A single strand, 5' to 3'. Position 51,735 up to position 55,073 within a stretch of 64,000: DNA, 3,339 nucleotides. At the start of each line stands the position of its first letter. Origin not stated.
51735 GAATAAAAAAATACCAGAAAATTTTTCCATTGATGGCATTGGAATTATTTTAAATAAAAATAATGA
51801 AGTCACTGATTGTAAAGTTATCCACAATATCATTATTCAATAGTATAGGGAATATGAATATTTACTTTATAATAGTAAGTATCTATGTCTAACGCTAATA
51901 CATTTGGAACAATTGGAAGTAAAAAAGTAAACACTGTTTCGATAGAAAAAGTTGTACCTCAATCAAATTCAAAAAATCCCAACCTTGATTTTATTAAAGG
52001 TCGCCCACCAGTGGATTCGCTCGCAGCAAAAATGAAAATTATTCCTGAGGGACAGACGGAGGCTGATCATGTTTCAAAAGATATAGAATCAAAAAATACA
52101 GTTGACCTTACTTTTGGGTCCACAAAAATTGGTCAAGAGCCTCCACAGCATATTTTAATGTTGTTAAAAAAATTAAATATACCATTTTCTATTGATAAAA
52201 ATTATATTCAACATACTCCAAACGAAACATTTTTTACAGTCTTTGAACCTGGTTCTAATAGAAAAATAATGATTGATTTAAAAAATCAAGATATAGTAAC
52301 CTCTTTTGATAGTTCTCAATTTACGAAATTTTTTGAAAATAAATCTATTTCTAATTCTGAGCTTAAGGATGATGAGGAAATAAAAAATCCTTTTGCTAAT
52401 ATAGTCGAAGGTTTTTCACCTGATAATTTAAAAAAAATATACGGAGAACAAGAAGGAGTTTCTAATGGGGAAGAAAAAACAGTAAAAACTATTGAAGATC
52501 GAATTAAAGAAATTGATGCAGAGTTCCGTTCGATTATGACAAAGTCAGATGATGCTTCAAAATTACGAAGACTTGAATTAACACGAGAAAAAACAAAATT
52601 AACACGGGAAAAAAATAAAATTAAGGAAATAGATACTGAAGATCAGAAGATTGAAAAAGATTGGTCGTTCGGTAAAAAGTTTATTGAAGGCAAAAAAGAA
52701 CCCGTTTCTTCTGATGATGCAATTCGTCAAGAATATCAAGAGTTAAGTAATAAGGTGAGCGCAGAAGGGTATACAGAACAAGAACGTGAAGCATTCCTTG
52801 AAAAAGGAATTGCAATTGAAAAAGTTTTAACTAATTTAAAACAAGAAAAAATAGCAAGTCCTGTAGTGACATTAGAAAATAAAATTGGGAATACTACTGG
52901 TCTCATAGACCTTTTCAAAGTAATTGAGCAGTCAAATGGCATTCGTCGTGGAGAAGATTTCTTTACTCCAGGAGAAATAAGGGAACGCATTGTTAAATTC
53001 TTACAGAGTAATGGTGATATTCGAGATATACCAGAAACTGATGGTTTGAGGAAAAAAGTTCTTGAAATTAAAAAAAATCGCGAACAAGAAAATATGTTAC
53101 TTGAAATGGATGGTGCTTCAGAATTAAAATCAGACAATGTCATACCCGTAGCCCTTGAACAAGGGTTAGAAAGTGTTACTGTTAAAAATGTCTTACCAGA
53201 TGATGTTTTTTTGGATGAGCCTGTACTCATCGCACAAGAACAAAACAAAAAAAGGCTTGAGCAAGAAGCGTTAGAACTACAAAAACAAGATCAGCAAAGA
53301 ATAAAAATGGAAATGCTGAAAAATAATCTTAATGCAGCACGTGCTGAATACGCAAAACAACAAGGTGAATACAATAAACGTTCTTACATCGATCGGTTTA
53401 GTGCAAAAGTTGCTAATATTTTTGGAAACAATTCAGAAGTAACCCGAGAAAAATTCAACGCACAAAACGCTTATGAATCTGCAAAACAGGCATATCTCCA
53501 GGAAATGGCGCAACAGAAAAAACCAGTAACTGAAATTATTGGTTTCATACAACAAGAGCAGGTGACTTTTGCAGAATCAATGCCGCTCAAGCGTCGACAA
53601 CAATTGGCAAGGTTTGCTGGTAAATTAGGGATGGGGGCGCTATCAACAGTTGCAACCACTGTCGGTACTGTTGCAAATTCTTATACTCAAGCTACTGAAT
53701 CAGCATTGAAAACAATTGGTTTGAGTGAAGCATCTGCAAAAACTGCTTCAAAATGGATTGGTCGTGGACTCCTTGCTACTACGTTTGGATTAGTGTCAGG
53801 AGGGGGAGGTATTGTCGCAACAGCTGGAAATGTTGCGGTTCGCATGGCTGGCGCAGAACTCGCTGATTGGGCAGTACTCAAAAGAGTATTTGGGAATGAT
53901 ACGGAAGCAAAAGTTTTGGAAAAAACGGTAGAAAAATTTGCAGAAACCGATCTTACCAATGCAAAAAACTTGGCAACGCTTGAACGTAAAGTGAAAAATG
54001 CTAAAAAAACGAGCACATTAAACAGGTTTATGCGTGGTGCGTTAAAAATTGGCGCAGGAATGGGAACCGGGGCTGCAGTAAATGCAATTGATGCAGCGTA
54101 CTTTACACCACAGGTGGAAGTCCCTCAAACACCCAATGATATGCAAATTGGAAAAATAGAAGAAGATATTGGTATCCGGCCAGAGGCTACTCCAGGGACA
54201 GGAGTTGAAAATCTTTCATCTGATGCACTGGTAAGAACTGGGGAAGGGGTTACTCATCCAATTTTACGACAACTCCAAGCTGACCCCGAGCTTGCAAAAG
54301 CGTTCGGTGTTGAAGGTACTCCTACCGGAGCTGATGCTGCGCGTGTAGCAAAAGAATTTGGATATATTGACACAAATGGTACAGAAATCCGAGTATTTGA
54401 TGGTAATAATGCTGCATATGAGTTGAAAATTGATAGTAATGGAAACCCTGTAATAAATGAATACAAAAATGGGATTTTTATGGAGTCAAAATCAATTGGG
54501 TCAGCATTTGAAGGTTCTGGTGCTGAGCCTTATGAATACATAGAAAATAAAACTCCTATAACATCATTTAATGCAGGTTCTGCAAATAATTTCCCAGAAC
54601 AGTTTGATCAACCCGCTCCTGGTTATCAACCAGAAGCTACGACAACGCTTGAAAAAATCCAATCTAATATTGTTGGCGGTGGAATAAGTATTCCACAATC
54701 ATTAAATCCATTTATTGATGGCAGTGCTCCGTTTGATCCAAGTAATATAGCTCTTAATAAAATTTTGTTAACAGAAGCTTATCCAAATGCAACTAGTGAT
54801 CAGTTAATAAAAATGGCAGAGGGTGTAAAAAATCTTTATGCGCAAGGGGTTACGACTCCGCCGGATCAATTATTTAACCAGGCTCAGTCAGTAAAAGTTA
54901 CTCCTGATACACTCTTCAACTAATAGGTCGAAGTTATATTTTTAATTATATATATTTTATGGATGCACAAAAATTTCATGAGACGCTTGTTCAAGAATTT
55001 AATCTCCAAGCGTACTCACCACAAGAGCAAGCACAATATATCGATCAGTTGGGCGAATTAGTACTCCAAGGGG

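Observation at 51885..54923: GC-elevated 1012-aa protein with glycine-zipper hydrophobic segments (candidate membrane-active effector)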

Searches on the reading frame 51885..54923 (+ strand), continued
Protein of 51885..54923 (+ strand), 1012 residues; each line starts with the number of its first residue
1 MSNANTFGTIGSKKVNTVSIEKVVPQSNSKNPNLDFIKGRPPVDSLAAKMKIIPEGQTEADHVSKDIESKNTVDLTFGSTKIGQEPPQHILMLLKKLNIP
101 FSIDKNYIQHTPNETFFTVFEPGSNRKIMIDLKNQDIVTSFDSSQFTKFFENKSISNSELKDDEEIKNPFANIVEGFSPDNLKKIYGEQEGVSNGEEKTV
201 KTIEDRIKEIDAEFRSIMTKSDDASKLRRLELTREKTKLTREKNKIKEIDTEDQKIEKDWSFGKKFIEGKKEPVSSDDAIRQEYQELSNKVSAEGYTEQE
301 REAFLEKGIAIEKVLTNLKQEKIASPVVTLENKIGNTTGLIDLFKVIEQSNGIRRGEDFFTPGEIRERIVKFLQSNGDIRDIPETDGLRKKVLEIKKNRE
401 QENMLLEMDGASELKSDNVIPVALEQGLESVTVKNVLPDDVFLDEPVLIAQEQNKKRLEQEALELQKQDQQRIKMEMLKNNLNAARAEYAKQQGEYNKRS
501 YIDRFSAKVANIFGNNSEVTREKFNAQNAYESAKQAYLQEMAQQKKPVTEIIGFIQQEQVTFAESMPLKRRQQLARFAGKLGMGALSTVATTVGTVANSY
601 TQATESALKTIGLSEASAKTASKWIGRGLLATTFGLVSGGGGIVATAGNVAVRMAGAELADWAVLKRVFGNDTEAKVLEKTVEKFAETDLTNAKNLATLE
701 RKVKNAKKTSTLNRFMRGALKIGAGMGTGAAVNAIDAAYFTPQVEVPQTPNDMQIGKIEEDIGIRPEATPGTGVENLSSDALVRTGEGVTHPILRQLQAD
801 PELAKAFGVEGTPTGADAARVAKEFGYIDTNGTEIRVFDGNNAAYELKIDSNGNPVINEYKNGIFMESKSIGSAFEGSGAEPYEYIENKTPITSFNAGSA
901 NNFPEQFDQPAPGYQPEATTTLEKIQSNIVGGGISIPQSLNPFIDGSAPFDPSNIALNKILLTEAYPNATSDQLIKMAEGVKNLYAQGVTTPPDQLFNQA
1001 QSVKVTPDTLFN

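Call 83: search_protein_families(library=pfam, proteins=[P0102, P0132, P0067, P0095, P0100, P0139, P0068, P0138, P0050], max_evalue=0.01)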
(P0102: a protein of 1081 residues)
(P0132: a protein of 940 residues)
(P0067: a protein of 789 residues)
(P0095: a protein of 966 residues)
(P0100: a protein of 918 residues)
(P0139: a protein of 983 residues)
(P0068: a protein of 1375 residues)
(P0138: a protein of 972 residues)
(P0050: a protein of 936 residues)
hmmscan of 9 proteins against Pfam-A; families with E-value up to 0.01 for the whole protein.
P0102 (1081 aa): 3 families
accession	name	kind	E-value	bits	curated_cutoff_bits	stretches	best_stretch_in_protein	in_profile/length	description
PF16656.11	Pur_ac_phosph_N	-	7.4e-06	26.9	30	1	528-562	62-93/93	Purple acid Phosphatase, N-terminal domain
PF00041.27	fn3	-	0.00036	21.1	25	0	634-675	41-75/84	Fibronectin type III domain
PF25059.1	FN3_DSCAM-DSCAML_C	-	0.006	17.3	39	0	529-562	47-80/89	DSCAM/DSCAML C-terminal Fn3-like domain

P0132 (940 aa): 3 families
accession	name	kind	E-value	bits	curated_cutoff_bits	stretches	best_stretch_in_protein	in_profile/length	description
PF16656.11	Pur_ac_phosph_N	-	6.4e-06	27.1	30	1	342-385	56-93/93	Purple acid Phosphatase, N-terminal domain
PF10342.15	Kre9_KNH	-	0.00076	20.6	24.6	0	46-135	1-94/94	Kre9/KNH-like N-terminal Ig-like domain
PF00041.27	fn3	-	0.007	17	25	0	340-363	42-65/84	Fibronectin type III domain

P0067 (789 aa): 5 families
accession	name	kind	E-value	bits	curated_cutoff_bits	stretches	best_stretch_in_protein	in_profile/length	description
PF16656.11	Pur_ac_phosph_N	-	6e-14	52.8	30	3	91-139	55-93/93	Purple acid Phosphatase, N-terminal domain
PF16655.11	PhoD_N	-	1.3e-08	35.7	30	0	54-123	7-77/90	PhoD-like phosphatase, N-terminal domain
PF00041.27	fn3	-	4.5e-07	30.4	25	0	166-231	19-79/84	Fibronectin type III domain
PF25059.1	FN3_DSCAM-DSCAML_C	-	0.00068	20.4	39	0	199-238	43-81/89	DSCAM/DSCAML C-terminal Fn3-like domain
PF17964.7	Big_10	-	0.0073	17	22.9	0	445-487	48-90/164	Bacterial Ig domain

P0095 (966 aa): 1 family
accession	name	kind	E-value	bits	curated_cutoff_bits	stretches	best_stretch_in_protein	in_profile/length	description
PF01391.23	Collagen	-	5.9e-06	26.4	27.2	1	522-577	4-59/60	Collagen triple helix repeat (20 copies)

P0100 (918 aa): 1 family
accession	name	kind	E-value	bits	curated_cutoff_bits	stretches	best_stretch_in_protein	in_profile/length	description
PF09397.16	FtsK_gamma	-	6.3e-13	48.7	30.6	1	102-149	4-51/63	Ftsk gamma domain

P0139 (983 aa): 1 family
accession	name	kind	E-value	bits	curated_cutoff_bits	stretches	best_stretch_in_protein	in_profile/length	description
PF09397.16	FtsK_gamma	-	6.1e-11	42.3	30.6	1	96-144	4-52/63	Ftsk gamma domain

P0068 (1375 aa): 1 family
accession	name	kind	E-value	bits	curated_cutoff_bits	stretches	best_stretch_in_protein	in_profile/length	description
PF09397.16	FtsK_gamma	-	3.5e-13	49.5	30.6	1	572-624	4-56/63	Ftsk gamma domain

P0138 (972 aa): 1 family
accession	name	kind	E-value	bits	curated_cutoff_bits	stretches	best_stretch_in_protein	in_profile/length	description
PF09397.16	FtsK_gamma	-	9.3e-16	57.7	30.6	1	110-168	2-60/63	Ftsk gamma domain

P0050 (936 aa): 1 family
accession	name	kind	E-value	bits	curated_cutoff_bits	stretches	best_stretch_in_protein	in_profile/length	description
PF00226.36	DnaJ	-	3e-19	69.3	27.8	1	21-81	1-61/63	DnaJ domain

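Call 92: search_solved_structures(query=A1, max_evalue=1)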
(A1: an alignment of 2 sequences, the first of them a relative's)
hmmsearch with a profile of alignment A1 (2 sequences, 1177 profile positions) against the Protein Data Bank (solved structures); distinct sequences matched with E-value up to 1: 4.
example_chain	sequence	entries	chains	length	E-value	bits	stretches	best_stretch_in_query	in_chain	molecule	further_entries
6pwz_A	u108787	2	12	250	0.44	11.6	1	149-225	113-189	Uridine-cytidine kinase 2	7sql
1udw_A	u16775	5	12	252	0.45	11.5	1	149-225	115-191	Uridine-cytidine kinase 2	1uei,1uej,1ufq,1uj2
6n53_A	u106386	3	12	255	0.46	11.5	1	149-225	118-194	Uridine-cytidine kinase 2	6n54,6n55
1xrj_A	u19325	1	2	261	0.49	11.4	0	149-225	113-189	Uridine-cytidine kinase 2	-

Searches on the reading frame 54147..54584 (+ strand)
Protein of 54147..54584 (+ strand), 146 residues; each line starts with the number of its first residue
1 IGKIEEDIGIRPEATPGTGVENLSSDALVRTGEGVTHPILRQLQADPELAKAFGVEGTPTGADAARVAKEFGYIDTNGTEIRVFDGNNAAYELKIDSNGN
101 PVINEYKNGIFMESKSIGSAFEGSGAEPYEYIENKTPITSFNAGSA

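Call 50: find_related_loci(query=A4, collection=genome_contigs, flank=5000)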
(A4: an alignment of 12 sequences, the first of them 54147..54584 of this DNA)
Query A4 (146 aa) in genome_contigs; peptide patterns used: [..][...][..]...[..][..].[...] (x = any residue, [..] = any of these).
35 stretches matched a pattern; 20 encode a relative of the query (tblastn E <= 1e-3); 20 distinct loci.
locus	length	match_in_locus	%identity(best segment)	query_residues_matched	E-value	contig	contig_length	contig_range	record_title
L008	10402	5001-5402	51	20-140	4e-39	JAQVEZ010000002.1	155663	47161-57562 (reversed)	MAG: Candidatus Paceibacterota bacterium isolate STE_147 NODE_114_length_155663_cov_5.316313_Sandtown_E, whole genome sh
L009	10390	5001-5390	44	23-133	3e-29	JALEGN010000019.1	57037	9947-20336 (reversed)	MAG: Candidatus Paceibacterota bacterium isolate CC_bin2 k97_225936, whole genome shotgun sequence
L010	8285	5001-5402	35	12-139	6e-20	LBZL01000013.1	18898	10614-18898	MAG: Candidatus Nomurabacteria bacterium GW2011_GWB1_40_7 UU13_C0013, whole genome shotgun sequence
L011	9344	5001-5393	39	20-134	5e-19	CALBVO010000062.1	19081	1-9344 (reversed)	MAG: Candidatus Pacebacteria bacterium isolate L1_Bin_METABAT__262_1 genome assembly, contig: c_000001521660, whole geno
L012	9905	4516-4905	35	20-133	6e-17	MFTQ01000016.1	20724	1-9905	MAG: Candidatus Nomurabacteria bacterium RIFCSPHIGHO2_01_FULL_41_71 rifcsphigho2_01_scaffold_5219, whole genome shotgun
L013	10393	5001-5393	39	2-128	3e-16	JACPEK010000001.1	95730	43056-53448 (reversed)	MAG: Candidatus Brennerbacteria bacterium isolate NC_groundwater_333_Ag_B-0.1um_54_13 GD18-4_B1_scaffold_27943, whole ge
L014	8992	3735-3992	39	25-105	7e-16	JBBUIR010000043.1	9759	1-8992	MAG: Patescibacteria group bacterium isolate H52-bin137_1 H52_bin137_1_000000000043, whole genome shotgun sequence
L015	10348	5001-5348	34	2-122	6e-15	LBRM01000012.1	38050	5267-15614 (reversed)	MAG: Candidatus Nomurabacteria bacterium GW2011_GWA1_36_15 US05_C0012, whole genome shotgun sequence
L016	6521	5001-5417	36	12-133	7e-15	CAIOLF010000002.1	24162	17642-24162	MAG: Candidatus Buchananbacteria bacterium isolate AlinenSediments_bin-3511 genome assembly, contig: bin-3511:02/72, who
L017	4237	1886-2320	34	8-131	3e-12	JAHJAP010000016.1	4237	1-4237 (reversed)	MAG: Patescibacteria group bacterium isolate Modern_marine.mb.217 Modern_marine.mb.217_k141_246834, whole genome shotgun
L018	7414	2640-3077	34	1-131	3e-12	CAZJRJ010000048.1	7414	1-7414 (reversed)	MAG TPA_asm: uncultured Gammaproteobacteria bacterium isolate binchicken_co181_594 genome assembly, contig: NODE_21476_l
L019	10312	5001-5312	39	26-123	1e-16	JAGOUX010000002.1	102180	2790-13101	MAG: Candidatus Paceibacterota bacterium isolate Gw_Eff_bin_532 Gw_Eff_246_length_102180_cov_8.451706, whole genome shot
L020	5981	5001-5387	33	23-134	2e-8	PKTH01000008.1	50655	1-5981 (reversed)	MAG: Candidatus Parcubacteria bacterium isolate BM507 sc_341, whole genome shotgun sequence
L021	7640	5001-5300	33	26-113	4e-8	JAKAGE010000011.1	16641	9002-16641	MAG: bacterium isolate WY2.bin145 NODE_4967_length_16641_cov_1.290602, whole genome shotgun sequence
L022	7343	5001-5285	31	27-102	6e-8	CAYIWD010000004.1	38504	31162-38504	MAG TPA_asm: uncultured Candidatus Saccharibacteria bacterium isolate ERP119705_co3_600 genome assembly, contig: NODE_10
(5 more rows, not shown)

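Call 67: predict_structure(alignment_id=A5)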
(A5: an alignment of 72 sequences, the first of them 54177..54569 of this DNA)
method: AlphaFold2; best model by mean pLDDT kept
length: 131 residues; sequences in the alignment: 72
mean_pLDDT: 87.3   pTM: 0.80
mean pLDDT of the five models: 87.3, 86.7, 86.2, 85.8, 85.1
residues with pLDDT >= 90: 80; 70-90: 30; 50-70: 18; < 50: 3
segments of 3 or more residues with pLDDT < 50: 1-3
pLDDT, mean of each block of 10 residues (from residue 1): 55 91 94 98 97 97 91 80 97 94 93 76 75 52
secondary structure, 60 per line:
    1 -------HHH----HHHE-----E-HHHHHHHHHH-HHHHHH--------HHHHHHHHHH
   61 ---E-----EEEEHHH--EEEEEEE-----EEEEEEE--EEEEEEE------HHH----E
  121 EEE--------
elements in order: H26-35 H37-42 H51-60 E70-73 E79-85 E91-97 E100-106 E120-123

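Call 93: search_solved_structures(query=A4, max_evalue=10)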
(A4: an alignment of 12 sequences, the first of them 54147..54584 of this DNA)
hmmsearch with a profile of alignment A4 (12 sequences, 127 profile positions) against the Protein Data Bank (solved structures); distinct sequences matched with E-value up to 10: 1.
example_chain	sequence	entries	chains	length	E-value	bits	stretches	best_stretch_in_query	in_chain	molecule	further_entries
3i17_B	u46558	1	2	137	1.2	12.3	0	12-44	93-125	Cellular retinoic acid-binding protein 2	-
